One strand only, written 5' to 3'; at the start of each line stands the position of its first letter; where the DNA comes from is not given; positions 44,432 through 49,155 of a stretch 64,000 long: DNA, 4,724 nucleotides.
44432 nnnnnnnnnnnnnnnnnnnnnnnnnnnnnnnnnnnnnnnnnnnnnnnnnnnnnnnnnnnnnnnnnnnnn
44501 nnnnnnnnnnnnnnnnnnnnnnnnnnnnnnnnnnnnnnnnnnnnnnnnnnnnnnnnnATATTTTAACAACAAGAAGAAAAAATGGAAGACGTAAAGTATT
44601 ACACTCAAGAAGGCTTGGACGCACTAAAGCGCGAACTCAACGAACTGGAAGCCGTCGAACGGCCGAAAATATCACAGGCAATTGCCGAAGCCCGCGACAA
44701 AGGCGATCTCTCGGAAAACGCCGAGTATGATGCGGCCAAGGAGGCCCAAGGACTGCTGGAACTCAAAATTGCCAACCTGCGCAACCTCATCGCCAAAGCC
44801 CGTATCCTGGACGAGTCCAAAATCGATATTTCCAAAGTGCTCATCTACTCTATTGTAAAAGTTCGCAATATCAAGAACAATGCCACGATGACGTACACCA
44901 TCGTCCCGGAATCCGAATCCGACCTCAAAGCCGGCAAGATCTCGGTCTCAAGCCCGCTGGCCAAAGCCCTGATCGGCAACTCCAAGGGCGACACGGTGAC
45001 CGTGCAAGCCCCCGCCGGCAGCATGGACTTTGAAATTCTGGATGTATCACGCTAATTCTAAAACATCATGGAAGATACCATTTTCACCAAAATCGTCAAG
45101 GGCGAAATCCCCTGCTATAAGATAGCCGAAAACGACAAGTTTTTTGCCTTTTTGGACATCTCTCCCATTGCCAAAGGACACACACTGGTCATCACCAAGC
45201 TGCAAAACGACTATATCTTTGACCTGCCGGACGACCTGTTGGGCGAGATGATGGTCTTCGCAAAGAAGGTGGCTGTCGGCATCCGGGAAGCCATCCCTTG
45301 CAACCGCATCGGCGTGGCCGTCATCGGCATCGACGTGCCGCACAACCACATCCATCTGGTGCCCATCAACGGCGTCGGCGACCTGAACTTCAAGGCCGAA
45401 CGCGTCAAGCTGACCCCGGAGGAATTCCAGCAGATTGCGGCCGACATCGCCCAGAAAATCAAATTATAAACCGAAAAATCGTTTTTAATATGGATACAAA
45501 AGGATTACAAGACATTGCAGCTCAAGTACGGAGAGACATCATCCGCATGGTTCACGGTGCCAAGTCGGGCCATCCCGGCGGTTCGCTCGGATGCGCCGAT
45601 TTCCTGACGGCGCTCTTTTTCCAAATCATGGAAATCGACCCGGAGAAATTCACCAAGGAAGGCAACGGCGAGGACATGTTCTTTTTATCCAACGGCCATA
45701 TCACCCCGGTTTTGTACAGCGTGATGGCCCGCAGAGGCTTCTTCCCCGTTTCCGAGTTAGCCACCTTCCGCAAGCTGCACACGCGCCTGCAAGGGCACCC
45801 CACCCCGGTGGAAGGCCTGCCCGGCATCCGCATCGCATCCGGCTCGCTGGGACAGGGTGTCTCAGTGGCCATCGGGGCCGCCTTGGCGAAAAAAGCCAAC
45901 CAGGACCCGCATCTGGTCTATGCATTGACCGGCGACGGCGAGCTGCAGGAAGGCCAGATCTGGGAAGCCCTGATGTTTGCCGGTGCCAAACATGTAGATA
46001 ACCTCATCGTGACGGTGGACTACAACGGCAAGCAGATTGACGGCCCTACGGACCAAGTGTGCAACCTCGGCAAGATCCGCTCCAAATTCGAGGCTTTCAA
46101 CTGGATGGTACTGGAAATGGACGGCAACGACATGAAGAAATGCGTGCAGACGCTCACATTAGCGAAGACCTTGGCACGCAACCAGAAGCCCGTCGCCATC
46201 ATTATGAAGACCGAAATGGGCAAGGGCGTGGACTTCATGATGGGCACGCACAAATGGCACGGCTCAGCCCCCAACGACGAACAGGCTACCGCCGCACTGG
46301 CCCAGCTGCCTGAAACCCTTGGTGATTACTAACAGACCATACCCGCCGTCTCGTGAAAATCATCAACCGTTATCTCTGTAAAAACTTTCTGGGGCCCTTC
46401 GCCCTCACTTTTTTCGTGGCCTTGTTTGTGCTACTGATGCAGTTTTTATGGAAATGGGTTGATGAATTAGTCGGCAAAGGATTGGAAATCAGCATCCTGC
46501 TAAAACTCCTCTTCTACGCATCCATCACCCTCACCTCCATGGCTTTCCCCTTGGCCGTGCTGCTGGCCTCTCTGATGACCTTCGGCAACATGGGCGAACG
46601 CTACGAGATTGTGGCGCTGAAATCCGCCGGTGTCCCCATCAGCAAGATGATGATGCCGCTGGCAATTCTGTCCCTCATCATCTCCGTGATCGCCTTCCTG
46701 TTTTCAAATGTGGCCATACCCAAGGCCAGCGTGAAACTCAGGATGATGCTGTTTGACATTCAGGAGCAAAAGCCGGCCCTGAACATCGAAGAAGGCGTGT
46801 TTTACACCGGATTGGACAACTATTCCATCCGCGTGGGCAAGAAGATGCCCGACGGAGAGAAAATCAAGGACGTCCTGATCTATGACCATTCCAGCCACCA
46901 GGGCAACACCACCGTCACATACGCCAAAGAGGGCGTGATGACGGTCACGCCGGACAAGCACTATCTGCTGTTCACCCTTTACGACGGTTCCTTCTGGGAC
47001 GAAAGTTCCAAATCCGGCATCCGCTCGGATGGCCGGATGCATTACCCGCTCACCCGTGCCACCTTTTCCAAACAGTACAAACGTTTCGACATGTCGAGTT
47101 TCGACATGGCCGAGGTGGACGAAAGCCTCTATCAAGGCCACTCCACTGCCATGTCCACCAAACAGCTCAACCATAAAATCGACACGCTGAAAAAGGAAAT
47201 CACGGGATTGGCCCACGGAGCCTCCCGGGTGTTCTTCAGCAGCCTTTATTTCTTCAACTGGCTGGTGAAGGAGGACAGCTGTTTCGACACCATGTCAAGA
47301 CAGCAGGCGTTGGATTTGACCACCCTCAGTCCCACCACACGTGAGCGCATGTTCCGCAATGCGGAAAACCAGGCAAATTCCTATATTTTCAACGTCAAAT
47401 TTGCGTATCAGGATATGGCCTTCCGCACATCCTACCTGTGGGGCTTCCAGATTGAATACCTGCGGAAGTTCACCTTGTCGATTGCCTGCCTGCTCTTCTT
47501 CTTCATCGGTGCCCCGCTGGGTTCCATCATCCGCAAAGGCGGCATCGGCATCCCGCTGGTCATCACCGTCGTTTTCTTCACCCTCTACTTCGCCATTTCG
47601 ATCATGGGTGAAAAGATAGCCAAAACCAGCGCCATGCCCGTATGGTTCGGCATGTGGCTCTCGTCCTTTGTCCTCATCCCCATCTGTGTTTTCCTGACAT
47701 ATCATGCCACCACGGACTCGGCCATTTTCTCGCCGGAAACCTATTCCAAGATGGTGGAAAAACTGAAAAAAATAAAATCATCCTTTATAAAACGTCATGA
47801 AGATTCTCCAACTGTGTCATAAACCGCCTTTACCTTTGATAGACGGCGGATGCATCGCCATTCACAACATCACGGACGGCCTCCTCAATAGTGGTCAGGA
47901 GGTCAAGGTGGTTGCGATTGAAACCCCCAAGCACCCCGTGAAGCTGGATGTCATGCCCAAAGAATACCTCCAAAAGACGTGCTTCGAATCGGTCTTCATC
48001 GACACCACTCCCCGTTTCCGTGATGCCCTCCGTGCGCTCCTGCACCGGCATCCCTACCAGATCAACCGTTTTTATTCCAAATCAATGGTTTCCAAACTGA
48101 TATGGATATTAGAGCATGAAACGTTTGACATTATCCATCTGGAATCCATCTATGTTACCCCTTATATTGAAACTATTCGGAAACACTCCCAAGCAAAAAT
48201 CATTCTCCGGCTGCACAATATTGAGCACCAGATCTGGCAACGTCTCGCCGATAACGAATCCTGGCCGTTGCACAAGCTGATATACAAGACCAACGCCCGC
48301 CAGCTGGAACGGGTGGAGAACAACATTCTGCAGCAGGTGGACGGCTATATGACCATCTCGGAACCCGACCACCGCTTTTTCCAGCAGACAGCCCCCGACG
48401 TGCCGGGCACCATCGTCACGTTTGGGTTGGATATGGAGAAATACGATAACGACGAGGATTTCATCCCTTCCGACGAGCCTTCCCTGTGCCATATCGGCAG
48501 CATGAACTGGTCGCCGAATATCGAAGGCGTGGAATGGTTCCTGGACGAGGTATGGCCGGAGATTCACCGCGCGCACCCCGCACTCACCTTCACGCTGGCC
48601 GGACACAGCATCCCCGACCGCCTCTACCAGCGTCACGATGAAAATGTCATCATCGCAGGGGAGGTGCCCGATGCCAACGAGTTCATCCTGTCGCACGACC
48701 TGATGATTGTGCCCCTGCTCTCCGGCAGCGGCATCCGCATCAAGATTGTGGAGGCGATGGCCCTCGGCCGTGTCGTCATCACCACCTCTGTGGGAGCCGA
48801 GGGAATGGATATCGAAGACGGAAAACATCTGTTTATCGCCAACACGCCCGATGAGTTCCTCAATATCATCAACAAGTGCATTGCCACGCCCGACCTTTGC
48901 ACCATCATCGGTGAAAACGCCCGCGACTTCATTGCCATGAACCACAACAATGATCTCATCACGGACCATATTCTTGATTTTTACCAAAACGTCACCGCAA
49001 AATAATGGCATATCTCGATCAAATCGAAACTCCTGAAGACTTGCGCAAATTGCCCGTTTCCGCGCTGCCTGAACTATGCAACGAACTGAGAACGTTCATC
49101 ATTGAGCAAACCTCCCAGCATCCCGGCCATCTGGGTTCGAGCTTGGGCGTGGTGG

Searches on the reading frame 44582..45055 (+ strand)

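Call 76: search_protein_families(library=pfam, proteins=[window:44582-45055:+], max_evalue=0.01)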
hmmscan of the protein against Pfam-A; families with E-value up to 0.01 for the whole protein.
window:44582-45055:+ (157 aa): 2 families
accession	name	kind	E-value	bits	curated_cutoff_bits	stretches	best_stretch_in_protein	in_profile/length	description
PF03449.20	GreA_GreB_N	-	9.3e-27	93.5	24.5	1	6-75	2-71/71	Transcription elongation factor, N-terminal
PF01272.25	GreA_GreB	-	2.2e-24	85.7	26.9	1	84-156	4-76/77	Transcription elongation factor, GreA/GreB, C-term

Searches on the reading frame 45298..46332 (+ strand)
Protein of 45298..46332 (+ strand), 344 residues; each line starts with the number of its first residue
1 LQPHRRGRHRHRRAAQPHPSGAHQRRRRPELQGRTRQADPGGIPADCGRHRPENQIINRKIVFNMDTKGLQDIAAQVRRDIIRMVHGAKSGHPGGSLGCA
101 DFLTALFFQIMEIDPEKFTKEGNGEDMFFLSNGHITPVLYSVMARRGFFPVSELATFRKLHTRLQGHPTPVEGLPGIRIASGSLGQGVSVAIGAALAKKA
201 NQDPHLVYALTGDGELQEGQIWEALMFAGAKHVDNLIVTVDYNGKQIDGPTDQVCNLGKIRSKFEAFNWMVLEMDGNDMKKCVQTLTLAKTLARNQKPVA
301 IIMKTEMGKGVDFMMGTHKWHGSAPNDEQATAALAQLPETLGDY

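Call 36: search_protein_families(library=pfam, proteins=[window:45298-46332:+], max_evalue=0.001)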
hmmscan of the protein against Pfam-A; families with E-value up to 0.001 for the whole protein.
window:45298-46332:+ (344 aa): 4 families
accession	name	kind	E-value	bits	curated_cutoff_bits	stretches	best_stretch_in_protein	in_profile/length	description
PF00456.26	Transketolase_N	-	4.4e-48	164.4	22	1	73-331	5-269/334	Transketolase, thiamine diphosphate binding domain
PF13292.11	DXP_synthase_N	-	4.8e-12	46.1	21.2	1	60-250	8-178/274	1-deoxy-D-xylulose-5-phosphate synthase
PF00676.26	E1_dh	-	5.8e-10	39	22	1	180-301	99-220/300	Dehydrogenase E1 component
PF02775.26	TPP_enzyme_C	-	0.00045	20.5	21.9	1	181-222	27-63/151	Thiamine pyrophosphate enzyme, C-terminal TPP binding domain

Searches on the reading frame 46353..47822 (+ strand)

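Call 36: search_protein_families(library=pfam, proteins=[window:46353-47822:+], max_evalue=0.001)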
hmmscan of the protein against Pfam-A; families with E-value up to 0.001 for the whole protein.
window:46353-47822:+ (489 aa): 1 family
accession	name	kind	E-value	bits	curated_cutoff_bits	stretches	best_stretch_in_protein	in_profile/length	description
PF03739.19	LptF_LptG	-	1.4e-71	241.8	27.9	2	6-283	1-261/353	Lipopolysaccharide export system permease LptF/LptG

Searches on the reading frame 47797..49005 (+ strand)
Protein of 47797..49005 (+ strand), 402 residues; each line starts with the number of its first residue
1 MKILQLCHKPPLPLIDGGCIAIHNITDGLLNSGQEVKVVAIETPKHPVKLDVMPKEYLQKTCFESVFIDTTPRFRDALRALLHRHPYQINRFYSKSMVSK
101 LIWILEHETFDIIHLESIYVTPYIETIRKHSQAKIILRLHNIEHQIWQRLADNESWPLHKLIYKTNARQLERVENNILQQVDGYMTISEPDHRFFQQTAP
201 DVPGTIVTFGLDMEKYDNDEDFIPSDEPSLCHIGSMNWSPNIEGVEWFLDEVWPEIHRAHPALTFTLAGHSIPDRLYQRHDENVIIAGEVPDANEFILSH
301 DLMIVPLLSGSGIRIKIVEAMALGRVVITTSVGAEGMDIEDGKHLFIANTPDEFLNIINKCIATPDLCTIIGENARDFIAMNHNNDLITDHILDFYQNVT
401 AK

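Call 36: search_protein_families(library=pfam, proteins=[window:47797-49005:+], max_evalue=0.001)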
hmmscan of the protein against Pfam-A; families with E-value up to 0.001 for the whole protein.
window:47797-49005:+ (402 aa): 4 families
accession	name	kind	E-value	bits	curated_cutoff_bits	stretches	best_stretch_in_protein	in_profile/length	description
PF13692.12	Glyco_trans_1_4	-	2e-23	83.6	27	1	228-362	2-140/142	Glycosyl transferases group 1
PF00534.26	Glycos_transf_1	-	6.3e-09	36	26.4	1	254-377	38-171/172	Glycosyl transferases group 1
PF13524.12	Glyco_trans_1_2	-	7.9e-07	29.6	25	1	258-393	10-143/144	Glycosyl transferase-like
PF13439.12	Glyco_transf_4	-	0.0005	20.6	28.5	0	22-193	8-146/170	Glycosyltransferase Family 4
